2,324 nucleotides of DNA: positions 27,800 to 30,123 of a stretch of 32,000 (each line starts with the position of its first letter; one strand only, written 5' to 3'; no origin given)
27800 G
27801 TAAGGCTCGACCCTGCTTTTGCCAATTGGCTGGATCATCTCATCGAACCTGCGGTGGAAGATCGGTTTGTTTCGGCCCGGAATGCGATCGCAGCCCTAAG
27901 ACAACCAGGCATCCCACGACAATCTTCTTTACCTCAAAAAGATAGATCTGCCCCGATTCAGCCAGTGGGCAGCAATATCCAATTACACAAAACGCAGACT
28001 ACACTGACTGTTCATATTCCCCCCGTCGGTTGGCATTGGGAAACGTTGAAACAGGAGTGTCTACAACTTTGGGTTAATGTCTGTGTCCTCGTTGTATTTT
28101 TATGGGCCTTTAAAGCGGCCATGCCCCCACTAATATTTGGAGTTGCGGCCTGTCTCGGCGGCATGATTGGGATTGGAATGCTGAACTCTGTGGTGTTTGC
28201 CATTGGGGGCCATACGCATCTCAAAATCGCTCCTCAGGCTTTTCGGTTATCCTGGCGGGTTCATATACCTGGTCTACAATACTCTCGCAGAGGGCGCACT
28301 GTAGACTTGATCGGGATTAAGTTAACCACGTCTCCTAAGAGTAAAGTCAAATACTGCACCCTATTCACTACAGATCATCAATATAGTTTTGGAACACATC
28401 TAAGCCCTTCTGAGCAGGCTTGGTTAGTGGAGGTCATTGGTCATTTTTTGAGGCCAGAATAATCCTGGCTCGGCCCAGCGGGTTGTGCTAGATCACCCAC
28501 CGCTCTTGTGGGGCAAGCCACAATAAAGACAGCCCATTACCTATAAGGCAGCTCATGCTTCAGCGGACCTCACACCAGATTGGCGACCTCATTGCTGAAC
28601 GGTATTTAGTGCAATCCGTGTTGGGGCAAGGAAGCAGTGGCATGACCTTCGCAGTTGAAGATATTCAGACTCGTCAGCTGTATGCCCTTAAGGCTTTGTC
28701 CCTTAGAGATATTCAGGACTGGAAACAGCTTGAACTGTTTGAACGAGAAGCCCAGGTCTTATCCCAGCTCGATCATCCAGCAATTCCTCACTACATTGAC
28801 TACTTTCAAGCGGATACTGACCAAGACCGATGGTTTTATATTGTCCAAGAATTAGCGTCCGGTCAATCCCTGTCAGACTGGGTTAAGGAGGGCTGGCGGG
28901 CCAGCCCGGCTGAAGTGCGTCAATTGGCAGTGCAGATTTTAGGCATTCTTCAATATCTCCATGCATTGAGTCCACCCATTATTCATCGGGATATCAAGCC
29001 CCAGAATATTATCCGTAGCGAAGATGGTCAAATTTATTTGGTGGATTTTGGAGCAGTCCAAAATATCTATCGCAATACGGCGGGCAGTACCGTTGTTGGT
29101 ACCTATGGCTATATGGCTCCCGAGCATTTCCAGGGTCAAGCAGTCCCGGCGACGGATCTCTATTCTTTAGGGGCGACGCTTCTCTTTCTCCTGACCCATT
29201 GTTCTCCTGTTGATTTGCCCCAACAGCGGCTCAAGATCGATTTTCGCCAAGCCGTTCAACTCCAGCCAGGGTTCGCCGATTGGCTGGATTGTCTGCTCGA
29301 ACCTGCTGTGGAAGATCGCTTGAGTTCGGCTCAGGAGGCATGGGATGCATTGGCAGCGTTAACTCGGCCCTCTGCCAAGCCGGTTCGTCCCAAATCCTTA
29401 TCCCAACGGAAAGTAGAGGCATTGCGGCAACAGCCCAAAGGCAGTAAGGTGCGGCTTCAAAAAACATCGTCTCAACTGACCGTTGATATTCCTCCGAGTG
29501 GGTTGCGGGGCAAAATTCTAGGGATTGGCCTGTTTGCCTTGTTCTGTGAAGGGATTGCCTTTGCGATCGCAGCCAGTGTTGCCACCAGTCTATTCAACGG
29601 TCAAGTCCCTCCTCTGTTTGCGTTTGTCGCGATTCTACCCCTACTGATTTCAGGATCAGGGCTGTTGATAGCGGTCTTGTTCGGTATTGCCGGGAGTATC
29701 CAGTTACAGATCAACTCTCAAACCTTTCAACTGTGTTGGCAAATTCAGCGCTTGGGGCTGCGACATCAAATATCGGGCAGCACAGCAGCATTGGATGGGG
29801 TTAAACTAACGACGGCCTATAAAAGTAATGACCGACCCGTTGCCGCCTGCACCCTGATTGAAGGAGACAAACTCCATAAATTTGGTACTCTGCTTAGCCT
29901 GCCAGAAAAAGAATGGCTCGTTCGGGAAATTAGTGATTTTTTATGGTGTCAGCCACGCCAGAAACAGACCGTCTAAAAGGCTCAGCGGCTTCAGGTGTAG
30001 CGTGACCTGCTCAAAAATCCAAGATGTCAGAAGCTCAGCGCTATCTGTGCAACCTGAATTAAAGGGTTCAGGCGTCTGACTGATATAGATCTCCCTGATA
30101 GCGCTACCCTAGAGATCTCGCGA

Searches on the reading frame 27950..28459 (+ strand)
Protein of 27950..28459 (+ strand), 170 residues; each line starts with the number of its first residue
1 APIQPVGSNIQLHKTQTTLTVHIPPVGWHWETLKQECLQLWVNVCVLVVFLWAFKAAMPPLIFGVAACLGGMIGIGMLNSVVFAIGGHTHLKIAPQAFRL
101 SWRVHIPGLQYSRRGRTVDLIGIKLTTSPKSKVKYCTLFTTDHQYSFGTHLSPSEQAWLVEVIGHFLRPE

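Call 5: search_protein_families(library=pfam, proteins=[window:27950-28459:+], max_evalue=10)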
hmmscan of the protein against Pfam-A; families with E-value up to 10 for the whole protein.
window:27950-28459:+ (170 aa): 1 family
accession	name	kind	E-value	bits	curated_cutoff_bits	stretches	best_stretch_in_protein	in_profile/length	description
PF07441.16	BofA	-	0.059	14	26.1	1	44-97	3-54/75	SigmaK-factor processing regulatory protein BofA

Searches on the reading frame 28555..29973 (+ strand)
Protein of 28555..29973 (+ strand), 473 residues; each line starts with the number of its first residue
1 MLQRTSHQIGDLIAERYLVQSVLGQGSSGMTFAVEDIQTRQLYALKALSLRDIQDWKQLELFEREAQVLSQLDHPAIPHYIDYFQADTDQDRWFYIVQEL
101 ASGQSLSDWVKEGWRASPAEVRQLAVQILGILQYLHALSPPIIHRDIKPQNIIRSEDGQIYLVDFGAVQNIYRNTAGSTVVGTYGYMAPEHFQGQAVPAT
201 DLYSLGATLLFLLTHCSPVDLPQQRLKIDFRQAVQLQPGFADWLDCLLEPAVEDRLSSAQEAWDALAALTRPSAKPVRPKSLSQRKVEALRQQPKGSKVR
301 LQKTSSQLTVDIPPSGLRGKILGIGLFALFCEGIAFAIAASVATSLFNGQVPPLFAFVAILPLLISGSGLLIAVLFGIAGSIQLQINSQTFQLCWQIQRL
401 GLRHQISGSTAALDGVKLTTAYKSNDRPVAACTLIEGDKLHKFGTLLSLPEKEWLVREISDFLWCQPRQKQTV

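Call 3: search_protein_families(library=pfam, proteins=[window:28555-29973:+], max_evalue=1)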
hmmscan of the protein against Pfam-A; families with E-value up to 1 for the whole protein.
window:28555-29973:+ (473 aa): 9 families
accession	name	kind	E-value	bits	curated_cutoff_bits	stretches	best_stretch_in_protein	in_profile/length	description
PF00069.31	Pkinase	-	1.7e-43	149.4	31.7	1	19-257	3-253/263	Protein kinase domain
PF07714.23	PK_Tyr_Ser-Thr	-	2e-17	63.8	23.1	1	21-217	5-202/258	Protein tyrosine and serine/threonine kinase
PF01636.29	APH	-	1.3e-07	32.1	23.2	2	57-141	35-113/239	Phosphotransferase enzyme family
PF14531.12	Kinase-like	-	7.9e-05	22.5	25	1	123-231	149-265/289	Kinase-like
PF03109.22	ABC1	-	0.001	18.7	22.9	1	96-175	145-221/244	ABC1 atypical kinase-like domain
PF06293.20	Kdo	-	0.019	14.8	21.3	1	90-170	89-171/207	Lipopolysaccharide kinase (Kdo/WaaP) family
PF01633.27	Choline_kinase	-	0.15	11.8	29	1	111-165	136-188/300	Choline/ethanolamine kinase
PF17667.7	Pkinase_fungal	-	0.22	10.6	24.1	1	141-199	307-373/387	Fungal protein kinase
PF12698.13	ABC2_membrane_3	-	0.27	10.7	31.6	1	319-384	209-273/347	ABC-2 family transporter protein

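Call 6: search_protein_families(library=ncbifam, proteins=[window:28555-29973:+], max_evalue=10)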
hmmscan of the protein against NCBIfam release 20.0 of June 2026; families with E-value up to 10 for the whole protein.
window:28555-29973:+ (473 aa): 19 families
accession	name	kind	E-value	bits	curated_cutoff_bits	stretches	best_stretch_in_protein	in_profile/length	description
NF033483.0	PknB_PASTA_kin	equivalog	1.1e-39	137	450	1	10-273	2-272/563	Stk1 family PASTA domain-containing Ser/Thr kinase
NF047741.1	antiphage_MADS6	equivalog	5.2e-39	134.3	460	2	140-299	318-493/612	methylation-associated defense system protein kinase MAD6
NF038150.1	lanthi_synth_IV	equivalog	3.6e-30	105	650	1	11-272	185-459/851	class IV lanthionine synthetase LanL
NF052427.1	StpK7MSMEG_1200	equivalog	6.4e-25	87.7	900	1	16-219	8-209/601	serine/threonine protein kinase StpK7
TIGR03903.1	TOMM_kin_cyc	equivalog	1.9e-18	65.8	705.75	1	39-214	2-184/1267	TOMM system kinase/cyclase fusion protein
NF033442.0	BREX_PglW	equivalog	3.9e-18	64.6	990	2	8-189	505-677/1391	BREX system serine/threonine kinase PglW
NF038151.1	lanthi_synth_III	equivalog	3.2e-16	58.9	575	1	57-270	265-477/833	class III lanthionine synthetase LanKC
NF009651.0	PRK13184.1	equivalog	2.3e-14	52.4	839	1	15-234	2-245/932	serine/threonine-protein kinase PknD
NF053615.1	SerThrKinAfsKStmc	equivalog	1.1e-12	47.4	1300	1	105-218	98-212/809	protein serine/threonine kinase AfsK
NF058632.1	SerThrKinPrkT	equivalog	3.8e-09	36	280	1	10-303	16-297/322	serine/threonine protein kinase PrkT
NF043056.1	T4SS_LegK1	equivalog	1e-08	34.2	550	1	91-209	151-280/516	Dot/Icm T4SS effector kinase LegK1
TIGR03724.2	arch_bud32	equivalog_domain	0.00057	19.4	125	1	95-166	69-129/193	KEOPS complex kinase/ATPase Bud32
NF011462.0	PRK14879.1-3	equivalog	0.0023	17.7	174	1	133-167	96-127/192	Kae1-associated kinase Bud32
NF011460.0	PRK14879.1-1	equivalog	0.003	16.7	199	1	94-168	86-157/232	Kae1-associated kinase Bud32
TIGR01982.1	UbiB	equivalog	0.004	15.8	487.55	1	98-174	236-309/436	2-polyprenylphenol 6-hydroxylase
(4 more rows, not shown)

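Call 55: search_protein_families(library=padloc, proteins=[window:28555-29973:+], max_evalue=0.01)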
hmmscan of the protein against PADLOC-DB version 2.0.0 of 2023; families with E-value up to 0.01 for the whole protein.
window:28555-29973:+ (473 aa): 34 families (the best 25 are shown)
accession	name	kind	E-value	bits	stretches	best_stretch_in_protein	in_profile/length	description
PDLC04044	PD-T4-6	-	2e-59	199.6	1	12-307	29-321/372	-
PDLC04045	PD-T4-6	-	2.1e-57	192.6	1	11-287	29-313/350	-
PDLC04138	mad6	-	7.6e-52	175.1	1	12-303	48-347/659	mads_6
PDLC04062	PD-T4-6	-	1.7e-51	173.7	1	12-270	29-294/450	-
PDLC04042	PD-T4-6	-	8.3e-49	164.8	1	11-274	5-277/292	-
PDLC04051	PD-T4-6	-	1.3e-42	144.4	1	12-283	29-308/476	-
PDLC04053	PD-T4-6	-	1.9e-39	134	1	15-273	9-275/311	-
PDLC04047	PD-T4-6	-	1e-38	131.2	1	8-220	3-213/327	-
PDLC04060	PD-T4-6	-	7.8e-36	122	1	9-218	2-208/486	-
PDLC04043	PD-T4-6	-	4.8e-35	119.5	1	15-218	15-216/452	-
PDLC04054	PD-T4-6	-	7.8e-35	118.9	1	10-282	6-286/347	-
PDLC04061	PD-T4-6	-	1.1e-33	115.5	1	7-219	8-223/510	-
PDLC04057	PD-T4-6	-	6.6e-33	112.4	1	9-220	2-211/443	-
PDLC04048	PD-T4-6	-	1.6e-31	108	1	8-220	3-213/354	-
PDLC03920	MkoA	-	4.5e-31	106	1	12-274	6-282/1112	-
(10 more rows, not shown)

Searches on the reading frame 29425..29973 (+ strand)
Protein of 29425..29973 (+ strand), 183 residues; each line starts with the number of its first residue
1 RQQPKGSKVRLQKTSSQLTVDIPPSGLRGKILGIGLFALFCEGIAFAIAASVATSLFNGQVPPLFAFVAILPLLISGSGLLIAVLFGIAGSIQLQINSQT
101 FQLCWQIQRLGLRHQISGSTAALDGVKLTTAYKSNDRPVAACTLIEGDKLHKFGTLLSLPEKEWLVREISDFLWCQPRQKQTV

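Call 5: search_protein_families(library=pfam, proteins=[window:29425-29973:+], max_evalue=10)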
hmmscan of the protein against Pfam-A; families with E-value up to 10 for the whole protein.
window:29425-29973:+ (183 aa): 1 family
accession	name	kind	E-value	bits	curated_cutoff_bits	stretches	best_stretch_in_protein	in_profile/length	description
PF12698.13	ABC2_membrane_3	-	0.05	13.1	31.6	1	29-94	209-273/347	ABC-2 family transporter protein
